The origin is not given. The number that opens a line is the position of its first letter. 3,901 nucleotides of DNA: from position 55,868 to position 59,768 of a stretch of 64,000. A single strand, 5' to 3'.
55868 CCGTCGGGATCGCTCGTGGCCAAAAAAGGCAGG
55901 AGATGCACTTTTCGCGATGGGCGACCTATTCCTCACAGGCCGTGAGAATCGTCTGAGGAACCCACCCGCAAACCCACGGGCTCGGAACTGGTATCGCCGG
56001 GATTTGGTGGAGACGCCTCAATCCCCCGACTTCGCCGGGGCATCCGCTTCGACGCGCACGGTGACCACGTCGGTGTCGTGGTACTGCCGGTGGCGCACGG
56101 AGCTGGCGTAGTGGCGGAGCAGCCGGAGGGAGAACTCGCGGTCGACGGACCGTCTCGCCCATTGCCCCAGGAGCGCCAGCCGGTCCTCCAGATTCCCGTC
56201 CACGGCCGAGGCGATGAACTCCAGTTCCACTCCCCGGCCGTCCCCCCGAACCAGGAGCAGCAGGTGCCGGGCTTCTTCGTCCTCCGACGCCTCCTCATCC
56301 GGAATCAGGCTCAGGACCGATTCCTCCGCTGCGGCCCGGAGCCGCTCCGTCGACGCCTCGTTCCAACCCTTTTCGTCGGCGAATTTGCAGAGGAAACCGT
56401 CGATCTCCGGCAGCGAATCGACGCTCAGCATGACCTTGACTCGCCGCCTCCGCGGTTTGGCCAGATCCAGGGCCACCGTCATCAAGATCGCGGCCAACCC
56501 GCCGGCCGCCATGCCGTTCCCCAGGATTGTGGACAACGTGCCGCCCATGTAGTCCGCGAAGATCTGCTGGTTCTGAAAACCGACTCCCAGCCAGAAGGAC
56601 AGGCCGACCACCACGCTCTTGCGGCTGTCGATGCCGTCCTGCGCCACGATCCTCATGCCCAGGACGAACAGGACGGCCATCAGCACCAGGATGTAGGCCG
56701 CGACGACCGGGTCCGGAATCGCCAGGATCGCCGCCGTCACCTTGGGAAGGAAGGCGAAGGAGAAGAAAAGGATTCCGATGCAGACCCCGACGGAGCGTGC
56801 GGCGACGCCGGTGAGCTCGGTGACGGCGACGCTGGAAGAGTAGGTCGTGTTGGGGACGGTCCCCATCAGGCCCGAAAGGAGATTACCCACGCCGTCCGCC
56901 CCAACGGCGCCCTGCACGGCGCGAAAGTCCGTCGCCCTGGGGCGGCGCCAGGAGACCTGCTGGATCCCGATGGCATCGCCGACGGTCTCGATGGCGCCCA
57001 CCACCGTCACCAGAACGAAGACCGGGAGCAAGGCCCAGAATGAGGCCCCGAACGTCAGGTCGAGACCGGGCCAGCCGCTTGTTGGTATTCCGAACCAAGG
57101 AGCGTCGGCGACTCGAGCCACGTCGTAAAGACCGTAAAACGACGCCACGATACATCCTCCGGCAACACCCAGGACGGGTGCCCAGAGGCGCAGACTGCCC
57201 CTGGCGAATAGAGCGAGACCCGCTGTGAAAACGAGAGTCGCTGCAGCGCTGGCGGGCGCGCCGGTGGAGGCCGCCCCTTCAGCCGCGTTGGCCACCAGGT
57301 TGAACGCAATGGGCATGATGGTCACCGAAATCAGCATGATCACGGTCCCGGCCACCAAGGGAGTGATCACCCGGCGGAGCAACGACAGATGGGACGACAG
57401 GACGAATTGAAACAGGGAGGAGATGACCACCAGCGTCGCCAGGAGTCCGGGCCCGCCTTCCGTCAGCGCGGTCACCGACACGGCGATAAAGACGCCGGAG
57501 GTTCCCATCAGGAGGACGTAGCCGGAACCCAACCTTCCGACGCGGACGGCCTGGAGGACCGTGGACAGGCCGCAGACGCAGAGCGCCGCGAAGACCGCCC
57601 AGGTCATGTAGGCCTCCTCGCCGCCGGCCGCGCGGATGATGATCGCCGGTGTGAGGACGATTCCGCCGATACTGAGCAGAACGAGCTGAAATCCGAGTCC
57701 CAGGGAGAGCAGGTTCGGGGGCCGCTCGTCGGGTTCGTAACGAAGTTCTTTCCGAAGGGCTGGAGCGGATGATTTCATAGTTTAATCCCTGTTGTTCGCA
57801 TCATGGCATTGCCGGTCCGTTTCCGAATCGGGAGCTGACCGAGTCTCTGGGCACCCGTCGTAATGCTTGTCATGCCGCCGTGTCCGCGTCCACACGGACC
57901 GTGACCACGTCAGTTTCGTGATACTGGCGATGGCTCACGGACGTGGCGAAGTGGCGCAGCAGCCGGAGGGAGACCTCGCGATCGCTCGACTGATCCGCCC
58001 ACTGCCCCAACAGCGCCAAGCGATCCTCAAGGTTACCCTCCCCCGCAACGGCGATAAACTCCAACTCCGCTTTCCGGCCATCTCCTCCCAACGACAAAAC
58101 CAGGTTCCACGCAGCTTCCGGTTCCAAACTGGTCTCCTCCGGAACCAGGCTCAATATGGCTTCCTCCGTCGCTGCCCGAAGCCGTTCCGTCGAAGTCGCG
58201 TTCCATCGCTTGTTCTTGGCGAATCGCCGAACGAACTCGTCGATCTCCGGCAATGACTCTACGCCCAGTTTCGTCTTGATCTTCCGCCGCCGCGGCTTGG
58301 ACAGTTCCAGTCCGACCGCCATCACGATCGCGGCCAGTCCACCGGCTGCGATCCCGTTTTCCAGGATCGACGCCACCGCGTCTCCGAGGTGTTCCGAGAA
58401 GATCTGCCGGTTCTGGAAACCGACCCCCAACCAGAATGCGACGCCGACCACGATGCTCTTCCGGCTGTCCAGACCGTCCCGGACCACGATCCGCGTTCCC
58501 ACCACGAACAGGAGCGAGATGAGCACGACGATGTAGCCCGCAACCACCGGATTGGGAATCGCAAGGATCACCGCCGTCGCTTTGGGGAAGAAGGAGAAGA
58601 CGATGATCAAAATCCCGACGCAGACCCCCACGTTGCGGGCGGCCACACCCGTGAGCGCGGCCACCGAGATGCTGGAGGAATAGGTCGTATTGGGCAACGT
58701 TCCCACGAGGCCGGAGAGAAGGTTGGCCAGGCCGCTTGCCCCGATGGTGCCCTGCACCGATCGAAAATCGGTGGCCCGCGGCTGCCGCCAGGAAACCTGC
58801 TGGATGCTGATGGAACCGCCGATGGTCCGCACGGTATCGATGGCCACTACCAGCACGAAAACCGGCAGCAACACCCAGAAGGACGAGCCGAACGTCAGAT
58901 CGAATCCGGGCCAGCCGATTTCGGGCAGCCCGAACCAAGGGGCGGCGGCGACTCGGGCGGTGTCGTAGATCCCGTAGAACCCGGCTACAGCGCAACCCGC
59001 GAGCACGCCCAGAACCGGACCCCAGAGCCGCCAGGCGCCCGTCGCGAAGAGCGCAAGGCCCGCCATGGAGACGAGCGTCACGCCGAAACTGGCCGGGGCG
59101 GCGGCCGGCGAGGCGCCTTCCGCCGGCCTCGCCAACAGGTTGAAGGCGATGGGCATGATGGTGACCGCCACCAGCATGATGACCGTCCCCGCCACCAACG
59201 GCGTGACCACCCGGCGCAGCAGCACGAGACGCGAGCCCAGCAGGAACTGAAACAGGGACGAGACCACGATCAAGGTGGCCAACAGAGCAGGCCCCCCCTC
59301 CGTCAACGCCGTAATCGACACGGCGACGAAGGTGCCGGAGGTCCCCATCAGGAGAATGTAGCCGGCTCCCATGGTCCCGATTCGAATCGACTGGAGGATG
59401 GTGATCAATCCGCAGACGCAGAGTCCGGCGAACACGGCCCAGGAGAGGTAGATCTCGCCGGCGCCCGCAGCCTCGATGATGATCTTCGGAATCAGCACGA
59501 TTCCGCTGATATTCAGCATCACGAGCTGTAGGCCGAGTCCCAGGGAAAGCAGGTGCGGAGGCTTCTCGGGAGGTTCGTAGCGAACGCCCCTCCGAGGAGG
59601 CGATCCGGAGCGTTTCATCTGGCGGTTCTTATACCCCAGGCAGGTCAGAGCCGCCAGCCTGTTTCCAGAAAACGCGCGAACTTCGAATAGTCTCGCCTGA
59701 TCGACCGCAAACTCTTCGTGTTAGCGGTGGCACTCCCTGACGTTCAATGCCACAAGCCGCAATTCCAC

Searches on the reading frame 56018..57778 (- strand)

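Call 96: search_protein_families(library=pfam, proteins=[window:56018-57778:-], max_evalue=0.001)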
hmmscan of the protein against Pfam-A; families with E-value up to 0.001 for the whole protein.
window:56018-57778:- (586 aa): 1 family
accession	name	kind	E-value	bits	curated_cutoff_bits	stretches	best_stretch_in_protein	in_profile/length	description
PF00860.26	Xan_ur_permease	-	5.4e-50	170.7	27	1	28-401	6-383/389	Permease family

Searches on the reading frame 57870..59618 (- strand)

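Call 96: search_protein_families(library=pfam, proteins=[window:57870-59618:-], max_evalue=0.001)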
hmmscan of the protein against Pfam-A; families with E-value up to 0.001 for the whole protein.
window:57870-59618:- (582 aa): 1 family
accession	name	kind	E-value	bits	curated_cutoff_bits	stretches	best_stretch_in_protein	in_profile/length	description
PF00860.26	Xan_ur_permease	-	1.7e-43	149.3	27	1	28-400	6-382/389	Permease family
